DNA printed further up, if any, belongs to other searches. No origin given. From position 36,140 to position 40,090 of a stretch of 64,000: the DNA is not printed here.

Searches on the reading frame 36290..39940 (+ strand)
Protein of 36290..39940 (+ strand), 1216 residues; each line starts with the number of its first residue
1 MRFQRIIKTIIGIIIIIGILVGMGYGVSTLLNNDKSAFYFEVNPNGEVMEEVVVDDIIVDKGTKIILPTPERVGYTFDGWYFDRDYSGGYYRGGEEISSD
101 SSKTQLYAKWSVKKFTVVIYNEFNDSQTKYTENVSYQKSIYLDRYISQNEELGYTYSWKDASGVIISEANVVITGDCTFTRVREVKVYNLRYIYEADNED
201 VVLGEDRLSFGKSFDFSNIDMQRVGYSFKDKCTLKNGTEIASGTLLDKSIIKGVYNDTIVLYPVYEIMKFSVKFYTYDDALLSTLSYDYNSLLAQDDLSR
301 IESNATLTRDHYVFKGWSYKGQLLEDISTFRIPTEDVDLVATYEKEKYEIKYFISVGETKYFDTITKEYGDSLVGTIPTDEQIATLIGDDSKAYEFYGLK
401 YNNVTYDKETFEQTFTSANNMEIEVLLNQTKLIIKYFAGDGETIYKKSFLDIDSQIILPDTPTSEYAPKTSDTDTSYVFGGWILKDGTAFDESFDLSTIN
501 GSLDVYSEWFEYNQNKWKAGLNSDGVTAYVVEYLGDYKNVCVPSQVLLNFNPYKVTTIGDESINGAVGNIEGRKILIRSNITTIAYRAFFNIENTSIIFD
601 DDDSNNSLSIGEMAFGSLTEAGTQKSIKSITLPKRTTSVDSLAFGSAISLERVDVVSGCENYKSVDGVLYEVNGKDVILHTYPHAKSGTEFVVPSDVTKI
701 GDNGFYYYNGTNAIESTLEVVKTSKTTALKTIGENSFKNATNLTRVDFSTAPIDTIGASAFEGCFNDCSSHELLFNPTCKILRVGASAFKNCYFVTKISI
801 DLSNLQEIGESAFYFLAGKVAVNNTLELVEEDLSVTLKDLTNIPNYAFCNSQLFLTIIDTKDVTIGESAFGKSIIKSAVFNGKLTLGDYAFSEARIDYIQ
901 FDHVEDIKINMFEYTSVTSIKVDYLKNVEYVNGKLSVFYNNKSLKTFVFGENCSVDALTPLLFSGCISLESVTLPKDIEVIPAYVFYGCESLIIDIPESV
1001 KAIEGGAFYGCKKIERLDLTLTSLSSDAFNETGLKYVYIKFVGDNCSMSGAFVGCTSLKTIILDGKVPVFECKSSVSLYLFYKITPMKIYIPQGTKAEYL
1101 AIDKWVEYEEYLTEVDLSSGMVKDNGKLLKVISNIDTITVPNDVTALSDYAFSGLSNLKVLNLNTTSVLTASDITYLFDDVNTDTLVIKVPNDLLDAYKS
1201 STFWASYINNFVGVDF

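Call 61: search_protein_families(library=pfam, proteins=[window:36290-39940:+], max_evalue=0.001)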
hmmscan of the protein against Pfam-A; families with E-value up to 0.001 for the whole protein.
window:36290-39940:+ (1216 aa): 4 families
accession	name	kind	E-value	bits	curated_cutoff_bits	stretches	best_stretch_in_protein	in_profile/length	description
PF13306.12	LRR_5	-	3.7e-51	172.7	27.7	5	936-1058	6-126/127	BspA type Leucine rich repeat region (6 copies)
PF13855.12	LRR_8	-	1.1e-13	51.2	27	0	1142-1165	11-34/61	Leucine rich repeat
PF09479.16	Flg_new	-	2.6e-11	43.9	27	1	44-109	7-65/65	Listeria-Bacteroides repeat domain (List_Bact_rpt)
PF18998.6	Flg_new_2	-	3.3e-05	24.2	23.6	0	312-346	35-72/73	Divergent InlB B-repeat domain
